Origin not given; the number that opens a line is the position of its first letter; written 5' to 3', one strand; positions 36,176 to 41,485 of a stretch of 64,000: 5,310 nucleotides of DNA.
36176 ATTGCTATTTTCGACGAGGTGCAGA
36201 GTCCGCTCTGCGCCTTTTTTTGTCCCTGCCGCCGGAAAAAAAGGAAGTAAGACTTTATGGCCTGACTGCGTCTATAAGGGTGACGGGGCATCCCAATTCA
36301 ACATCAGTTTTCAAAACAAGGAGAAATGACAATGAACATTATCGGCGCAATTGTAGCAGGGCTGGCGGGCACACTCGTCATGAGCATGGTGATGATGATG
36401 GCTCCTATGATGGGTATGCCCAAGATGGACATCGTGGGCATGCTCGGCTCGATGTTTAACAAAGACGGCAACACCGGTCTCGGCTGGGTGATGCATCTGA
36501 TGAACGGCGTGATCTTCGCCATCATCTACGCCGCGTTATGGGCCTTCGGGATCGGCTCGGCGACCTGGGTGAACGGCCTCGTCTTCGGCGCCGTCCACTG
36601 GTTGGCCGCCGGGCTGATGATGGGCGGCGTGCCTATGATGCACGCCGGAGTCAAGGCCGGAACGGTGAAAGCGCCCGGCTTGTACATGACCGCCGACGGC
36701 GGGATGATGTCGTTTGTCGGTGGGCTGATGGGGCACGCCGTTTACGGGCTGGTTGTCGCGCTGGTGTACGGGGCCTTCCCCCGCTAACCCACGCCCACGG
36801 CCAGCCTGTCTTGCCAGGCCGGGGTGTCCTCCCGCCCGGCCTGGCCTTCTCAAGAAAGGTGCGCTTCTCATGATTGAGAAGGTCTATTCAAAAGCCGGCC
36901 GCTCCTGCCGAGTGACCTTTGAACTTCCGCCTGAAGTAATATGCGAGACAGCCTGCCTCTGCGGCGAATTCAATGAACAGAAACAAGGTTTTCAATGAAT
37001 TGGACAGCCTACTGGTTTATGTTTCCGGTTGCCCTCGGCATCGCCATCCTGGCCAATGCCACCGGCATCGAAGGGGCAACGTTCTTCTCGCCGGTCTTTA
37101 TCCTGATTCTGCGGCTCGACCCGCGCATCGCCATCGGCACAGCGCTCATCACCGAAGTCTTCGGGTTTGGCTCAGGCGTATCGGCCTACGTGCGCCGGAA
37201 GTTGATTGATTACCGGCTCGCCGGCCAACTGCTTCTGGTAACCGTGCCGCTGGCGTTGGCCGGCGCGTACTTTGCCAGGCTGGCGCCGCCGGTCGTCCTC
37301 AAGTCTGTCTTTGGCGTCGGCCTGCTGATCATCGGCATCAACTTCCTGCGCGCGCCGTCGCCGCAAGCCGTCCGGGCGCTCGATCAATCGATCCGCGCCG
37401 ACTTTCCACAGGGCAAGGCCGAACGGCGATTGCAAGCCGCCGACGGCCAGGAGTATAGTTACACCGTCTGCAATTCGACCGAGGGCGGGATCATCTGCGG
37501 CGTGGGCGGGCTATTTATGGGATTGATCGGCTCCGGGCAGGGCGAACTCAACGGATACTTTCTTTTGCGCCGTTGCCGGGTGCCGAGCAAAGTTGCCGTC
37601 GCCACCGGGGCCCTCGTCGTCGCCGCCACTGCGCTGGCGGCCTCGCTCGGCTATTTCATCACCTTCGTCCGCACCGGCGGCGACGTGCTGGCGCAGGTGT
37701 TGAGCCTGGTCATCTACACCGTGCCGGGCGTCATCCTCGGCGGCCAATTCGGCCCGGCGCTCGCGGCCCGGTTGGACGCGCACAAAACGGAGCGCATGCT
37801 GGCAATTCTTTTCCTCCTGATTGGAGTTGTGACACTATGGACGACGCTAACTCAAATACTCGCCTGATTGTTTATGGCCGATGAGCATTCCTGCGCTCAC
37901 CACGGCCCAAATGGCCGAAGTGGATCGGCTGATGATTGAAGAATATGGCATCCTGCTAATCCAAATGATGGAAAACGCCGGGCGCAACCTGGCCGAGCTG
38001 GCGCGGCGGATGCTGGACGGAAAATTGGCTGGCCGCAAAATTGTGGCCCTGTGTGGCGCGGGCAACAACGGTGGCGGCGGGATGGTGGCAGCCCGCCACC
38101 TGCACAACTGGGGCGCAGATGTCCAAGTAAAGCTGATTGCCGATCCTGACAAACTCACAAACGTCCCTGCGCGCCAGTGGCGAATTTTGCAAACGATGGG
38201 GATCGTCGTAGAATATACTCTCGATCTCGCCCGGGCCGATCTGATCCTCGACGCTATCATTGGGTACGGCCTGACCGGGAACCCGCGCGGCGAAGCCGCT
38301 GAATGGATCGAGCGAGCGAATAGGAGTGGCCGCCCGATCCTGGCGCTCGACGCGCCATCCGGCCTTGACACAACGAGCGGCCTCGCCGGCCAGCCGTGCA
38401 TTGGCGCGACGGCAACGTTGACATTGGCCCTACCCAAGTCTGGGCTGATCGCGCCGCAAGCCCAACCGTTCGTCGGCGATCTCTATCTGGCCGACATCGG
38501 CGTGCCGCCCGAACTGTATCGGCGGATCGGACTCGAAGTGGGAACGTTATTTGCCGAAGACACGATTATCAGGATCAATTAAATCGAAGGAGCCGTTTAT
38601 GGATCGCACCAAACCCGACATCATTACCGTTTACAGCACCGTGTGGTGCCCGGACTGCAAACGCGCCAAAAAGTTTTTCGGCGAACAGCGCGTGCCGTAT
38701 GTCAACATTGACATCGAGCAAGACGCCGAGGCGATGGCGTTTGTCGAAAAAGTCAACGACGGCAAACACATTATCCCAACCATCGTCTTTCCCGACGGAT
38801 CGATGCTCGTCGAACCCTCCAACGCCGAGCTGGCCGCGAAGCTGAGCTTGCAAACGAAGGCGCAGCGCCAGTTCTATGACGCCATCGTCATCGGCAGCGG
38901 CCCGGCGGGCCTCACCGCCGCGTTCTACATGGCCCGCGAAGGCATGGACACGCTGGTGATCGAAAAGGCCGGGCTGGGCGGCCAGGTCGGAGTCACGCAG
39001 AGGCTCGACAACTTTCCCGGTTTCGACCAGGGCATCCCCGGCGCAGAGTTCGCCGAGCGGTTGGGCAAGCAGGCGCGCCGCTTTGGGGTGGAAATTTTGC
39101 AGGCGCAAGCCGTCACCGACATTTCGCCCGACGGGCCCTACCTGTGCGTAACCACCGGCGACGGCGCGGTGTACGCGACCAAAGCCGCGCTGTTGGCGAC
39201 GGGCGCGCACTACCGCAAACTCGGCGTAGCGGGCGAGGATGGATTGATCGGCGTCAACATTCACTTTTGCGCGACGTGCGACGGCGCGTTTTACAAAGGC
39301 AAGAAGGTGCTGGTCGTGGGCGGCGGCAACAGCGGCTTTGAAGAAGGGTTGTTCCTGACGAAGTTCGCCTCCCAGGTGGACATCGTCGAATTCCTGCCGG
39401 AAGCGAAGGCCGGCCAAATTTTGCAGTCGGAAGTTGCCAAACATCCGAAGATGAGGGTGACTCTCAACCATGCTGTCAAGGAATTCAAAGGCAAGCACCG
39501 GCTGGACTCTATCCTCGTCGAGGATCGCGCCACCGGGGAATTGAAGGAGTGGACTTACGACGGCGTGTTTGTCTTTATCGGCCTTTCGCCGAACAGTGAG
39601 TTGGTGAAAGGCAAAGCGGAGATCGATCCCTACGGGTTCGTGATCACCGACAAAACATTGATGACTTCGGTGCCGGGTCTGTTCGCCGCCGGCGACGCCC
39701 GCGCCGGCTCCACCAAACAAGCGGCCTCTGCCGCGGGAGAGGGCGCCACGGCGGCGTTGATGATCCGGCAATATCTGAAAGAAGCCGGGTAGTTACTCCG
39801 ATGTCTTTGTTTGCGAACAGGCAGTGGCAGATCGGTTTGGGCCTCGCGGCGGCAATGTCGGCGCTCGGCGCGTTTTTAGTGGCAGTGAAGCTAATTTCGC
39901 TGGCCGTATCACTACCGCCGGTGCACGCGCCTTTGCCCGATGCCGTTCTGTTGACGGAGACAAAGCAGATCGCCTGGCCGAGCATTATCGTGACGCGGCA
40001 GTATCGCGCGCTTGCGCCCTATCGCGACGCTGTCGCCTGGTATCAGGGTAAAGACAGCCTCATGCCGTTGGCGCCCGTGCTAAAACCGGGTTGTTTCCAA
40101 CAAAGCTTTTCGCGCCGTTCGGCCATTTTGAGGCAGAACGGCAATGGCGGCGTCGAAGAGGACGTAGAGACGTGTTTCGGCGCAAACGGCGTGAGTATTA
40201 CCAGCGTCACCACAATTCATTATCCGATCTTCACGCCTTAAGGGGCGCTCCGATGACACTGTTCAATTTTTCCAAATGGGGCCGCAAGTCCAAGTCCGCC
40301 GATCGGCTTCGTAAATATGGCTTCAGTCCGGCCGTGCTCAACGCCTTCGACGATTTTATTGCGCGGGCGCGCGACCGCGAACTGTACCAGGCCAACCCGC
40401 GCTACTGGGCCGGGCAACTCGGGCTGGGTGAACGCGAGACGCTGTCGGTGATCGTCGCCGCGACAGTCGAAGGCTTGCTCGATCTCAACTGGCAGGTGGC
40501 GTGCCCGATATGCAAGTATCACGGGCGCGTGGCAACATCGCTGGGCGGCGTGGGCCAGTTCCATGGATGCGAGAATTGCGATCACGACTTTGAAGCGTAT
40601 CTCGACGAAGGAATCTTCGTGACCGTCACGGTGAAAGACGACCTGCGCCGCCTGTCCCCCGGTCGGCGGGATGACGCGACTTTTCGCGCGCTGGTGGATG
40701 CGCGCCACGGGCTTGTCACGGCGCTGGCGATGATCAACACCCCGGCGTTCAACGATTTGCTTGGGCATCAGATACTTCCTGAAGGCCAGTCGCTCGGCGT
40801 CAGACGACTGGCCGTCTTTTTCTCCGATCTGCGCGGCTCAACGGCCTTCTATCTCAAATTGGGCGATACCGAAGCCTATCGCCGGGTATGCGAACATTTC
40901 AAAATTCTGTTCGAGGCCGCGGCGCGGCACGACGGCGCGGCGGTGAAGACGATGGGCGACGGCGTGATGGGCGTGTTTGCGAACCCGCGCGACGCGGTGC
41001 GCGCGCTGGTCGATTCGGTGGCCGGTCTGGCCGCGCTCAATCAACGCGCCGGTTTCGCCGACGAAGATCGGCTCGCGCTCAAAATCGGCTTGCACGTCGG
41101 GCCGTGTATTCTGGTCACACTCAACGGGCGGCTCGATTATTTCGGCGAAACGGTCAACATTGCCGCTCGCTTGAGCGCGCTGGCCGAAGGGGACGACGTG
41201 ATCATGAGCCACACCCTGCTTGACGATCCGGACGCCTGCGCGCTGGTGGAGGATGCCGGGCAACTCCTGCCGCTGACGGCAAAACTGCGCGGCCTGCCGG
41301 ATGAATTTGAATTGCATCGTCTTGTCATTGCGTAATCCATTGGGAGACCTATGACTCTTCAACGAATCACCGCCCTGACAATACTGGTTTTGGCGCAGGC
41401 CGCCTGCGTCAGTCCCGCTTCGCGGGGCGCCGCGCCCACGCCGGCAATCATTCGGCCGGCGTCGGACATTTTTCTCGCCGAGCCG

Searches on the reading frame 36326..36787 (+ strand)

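Call 64: search_protein_families(library=pfam, proteins=[window:36326-36787:+], max_evalue=0.00001)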
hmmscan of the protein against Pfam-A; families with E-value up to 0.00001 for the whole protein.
window:36326-36787:+ (153 aa): 1 family
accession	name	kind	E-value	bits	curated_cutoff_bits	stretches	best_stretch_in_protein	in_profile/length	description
PF20587.3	DUF6789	-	6.9e-10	39.6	27.1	1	4-151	3-136/144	Family of unknown function (DUF6789)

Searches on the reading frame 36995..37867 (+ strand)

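Call 64: search_protein_families(library=pfam, proteins=[window:36995-37867:+], max_evalue=0.00001)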
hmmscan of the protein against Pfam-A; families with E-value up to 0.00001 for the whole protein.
window:36995-37867:+ (290 aa): 1 family
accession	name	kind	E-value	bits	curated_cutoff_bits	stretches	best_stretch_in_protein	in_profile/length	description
PF01925.25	TauE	-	3e-33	115.9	32.6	1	10-278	2-235/237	Sulfite exporter TauE/SafE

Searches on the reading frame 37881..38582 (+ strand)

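Call 64: search_protein_families(library=pfam, proteins=[window:37881-38582:+], max_evalue=0.00001)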
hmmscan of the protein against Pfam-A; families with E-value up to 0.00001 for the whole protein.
window:37881-38582:+ (233 aa): 1 family
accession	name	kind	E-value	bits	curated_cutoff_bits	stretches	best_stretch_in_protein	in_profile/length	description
PF03853.21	YjeF_N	-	2.7e-43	148.3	24.9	1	28-188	3-169/169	YjeF-related protein N-terminus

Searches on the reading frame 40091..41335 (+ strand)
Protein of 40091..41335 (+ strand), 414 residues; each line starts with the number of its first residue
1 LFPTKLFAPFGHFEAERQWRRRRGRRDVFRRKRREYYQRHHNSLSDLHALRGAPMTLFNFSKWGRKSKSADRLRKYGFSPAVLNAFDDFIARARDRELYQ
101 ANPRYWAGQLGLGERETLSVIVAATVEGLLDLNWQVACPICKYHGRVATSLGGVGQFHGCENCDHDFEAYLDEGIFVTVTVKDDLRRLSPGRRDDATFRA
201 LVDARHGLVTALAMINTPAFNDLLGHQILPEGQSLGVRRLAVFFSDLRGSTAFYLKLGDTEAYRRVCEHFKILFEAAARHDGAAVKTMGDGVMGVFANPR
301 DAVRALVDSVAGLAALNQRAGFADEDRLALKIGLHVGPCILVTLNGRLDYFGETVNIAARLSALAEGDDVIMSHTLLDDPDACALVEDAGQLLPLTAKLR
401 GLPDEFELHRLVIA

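Call 64: search_protein_families(library=pfam, proteins=[window:40091-41335:+], max_evalue=0.00001)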
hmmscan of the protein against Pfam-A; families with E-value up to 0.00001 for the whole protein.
window:40091-41335:+ (414 aa): 2 families
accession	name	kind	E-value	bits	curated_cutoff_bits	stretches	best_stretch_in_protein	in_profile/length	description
PF00211.25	Guanylate_cyc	-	6.7e-16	58.9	21.9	1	240-375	9-150/183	Adenylate and Guanylate cyclase catalytic domain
PF19363.4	DUF5939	-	1.9e-13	50.7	22.5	1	78-189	15-127/281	Family of unknown function (DUF5939)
